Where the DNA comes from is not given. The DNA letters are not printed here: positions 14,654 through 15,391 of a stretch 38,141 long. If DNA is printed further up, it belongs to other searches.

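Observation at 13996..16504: Tight four-gene operon joining an SRAP abasic-site sensor to a DNPH1-like nucleotide N-hydrolase, a GNAT and an SDR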

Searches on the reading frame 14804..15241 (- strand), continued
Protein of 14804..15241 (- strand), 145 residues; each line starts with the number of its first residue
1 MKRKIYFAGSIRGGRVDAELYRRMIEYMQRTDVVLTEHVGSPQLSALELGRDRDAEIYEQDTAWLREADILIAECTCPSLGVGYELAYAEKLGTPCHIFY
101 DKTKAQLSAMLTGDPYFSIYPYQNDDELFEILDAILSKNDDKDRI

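Call 71: get_annotated_region(hit=H3, flank=4000)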
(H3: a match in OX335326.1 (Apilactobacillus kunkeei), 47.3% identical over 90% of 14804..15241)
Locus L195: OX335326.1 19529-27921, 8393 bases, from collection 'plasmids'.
description: Apilactobacillus kunkeei strain H4B5-04J genome assembly, plasmid: 2
organism: Apilactobacillus kunkeei (NCBI taxid 148814)
taxonomy: Bacteria; Bacillota; Bacilli; Lactobacillales; Lactobacillaceae; Apilactobacillus; Apilactobacillus kunkeei
host: -; source: Apis mellifera,European honeybee,honey crop; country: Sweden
typing (MOB-suite, as given by PLSDB): non-mobilizable
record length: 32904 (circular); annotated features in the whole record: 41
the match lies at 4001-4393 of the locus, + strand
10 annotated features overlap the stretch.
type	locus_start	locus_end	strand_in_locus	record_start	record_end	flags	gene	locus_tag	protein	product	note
CDS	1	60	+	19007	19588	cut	tnpR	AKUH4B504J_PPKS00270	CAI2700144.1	Transposon gamma-delta resolvase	-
CDS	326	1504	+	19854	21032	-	-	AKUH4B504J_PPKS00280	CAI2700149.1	hypothetical protein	-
CDS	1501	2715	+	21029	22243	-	ddl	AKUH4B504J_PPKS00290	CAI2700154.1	D-alanine--D-alanine ligase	-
CDS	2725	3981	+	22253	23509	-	-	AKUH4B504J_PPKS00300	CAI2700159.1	hypothetical protein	-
CDS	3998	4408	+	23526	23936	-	DNPH1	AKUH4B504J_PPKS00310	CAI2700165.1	2'-deoxynucleoside 5'-phosphate N-hydrolase 1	-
CDS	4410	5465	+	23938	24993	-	thyA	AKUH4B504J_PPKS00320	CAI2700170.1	Thymidylate synthase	-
CDS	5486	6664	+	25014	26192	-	-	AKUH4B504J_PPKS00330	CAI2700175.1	hypothetical protein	-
CDS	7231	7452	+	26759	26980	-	-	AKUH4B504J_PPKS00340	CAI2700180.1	hypothetical protein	-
CDS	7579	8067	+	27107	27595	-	-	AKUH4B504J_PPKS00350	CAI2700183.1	IS3 family transposase ISWco1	-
CDS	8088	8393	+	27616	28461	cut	-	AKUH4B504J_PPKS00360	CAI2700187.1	IS3 family transposase ISWco1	-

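Call 72: get_annotated_region(hit=H1, flank=4000)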
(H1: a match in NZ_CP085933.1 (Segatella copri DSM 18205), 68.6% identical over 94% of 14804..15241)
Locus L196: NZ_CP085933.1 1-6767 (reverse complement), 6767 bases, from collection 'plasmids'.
description: Segatella copri DSM 18205 strain FDAARGOS_1573 plasmid unnamed1, complete sequence
organism: Segatella copri DSM 18205 (NCBI taxid 537011)
taxonomy: Bacteria; Bacteroidota; Bacteroidia; Bacteroidales; Prevotellaceae; Segatella; Segatella copri; Segatella copri DSM 18205
host: -; source: -; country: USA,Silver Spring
typing (MOB-suite, as given by PLSDB): non-mobilizable
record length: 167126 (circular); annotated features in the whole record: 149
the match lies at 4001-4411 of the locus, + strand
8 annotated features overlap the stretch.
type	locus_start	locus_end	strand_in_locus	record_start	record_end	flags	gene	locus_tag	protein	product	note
CDS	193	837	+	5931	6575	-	-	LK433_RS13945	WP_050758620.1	tetratricopeptide repeat protein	-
CDS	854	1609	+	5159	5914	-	thiM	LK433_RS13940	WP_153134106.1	hydroxyethylthiazole kinase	GO:0009228 - thiamine biosynthetic process [Evidence IEA]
CDS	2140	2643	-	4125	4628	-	-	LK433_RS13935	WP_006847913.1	hypothetical protein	-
CDS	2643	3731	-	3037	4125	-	-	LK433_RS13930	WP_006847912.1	ATP-binding protein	-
CDS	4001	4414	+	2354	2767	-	-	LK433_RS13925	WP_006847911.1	nucleoside 2-deoxyribosyltransferase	-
CDS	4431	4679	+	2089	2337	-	-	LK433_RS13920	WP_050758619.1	DUF5131 family protein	-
CDS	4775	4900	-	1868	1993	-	-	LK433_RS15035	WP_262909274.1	hypothetical protein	-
CDS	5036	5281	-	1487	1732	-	-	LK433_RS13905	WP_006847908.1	hypothetical protein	-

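Call 79: find_encoding_contigs(protein=P0014, flank=4000, max_places=2)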
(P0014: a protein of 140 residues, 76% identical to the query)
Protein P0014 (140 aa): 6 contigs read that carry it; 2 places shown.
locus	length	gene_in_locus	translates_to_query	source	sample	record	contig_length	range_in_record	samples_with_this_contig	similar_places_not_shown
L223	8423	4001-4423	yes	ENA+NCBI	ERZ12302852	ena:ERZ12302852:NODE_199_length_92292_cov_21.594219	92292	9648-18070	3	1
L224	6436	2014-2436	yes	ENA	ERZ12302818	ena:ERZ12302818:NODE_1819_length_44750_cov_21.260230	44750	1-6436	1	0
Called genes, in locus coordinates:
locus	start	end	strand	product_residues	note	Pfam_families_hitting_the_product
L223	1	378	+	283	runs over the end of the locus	-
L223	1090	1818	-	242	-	PF00376:MerR, PF13411:MerR_1, PF09278:MerR-DNA-bind (weak), PF07739:TipAS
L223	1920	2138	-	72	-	PF20097:DUF6487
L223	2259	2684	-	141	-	PF08241:Methyltransf_11, PF13489:Methyltransf_23 (weak), PF13649:Methyltransf_25 (weak), PF13847:Methyltransf_31 (weak)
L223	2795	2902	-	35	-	-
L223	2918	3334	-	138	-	-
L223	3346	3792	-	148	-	PF00583:Acetyltransf_1, PF13673:Acetyltransf_10, PF13508:Acetyltransf_7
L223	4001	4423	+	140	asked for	PF05014:Nuc_deoxyrib_tr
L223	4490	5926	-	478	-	PF03616:Glt_symporter (weak)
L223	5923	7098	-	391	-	PF01553:Acyltransferase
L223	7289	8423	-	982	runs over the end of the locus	PF00801:PKD (faint), PF07679:I-set (faint), PF00047:ig (faint), PF13306:LRR_5, PF13855:LRR_8 (faint), PF13306:LRR_5, PF07703:A2M_BRD (faint), PF13927:Ig_3 (faint), +2 more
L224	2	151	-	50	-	?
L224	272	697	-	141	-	PF08241:Methyltransf_11, PF13489:Methyltransf_23 (weak), PF13649:Methyltransf_25 (weak), PF13847:Methyltransf_31 (weak)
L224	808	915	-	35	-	-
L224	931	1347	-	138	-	-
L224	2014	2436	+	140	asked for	PF05014:Nuc_deoxyrib_tr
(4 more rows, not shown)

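Call 80: find_encoding_contigs(protein=P0051, flank=4000, max_places=2)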
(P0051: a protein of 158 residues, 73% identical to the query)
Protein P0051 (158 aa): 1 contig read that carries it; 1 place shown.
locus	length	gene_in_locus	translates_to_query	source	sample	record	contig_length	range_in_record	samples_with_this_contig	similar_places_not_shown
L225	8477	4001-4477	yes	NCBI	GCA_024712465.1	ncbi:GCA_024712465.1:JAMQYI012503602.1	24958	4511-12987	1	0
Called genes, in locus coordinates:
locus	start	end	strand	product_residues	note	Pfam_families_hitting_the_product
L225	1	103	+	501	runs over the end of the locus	PF01547:SBP_bac_1 (weak), PF13416:SBP_bac_8, PF12010:DUF3502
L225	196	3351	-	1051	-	PF01915:Glyco_hydro_3_C, PF14310:Fn3-like, PF00933:Glyco_hydro_3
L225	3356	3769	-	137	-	-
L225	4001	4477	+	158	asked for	PF05014:Nuc_deoxyrib_tr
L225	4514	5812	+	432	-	PF03553:Na_H_antiporter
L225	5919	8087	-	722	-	PF23139:OB_YrrC, PF14520:HHH_5, PF14490:HHH_RecD2, PF13086:AAA_11 (weak), PF13604:AAA_30, PF13245:AAA_19, PF18335:SH3_13, PF13538:UvrD_C_2, +1 more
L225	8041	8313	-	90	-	-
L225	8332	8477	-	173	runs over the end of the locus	PF00583:Acetyltransf_1, PF13508:Acetyltransf_7 (weak), PF08445:FR47 (weak)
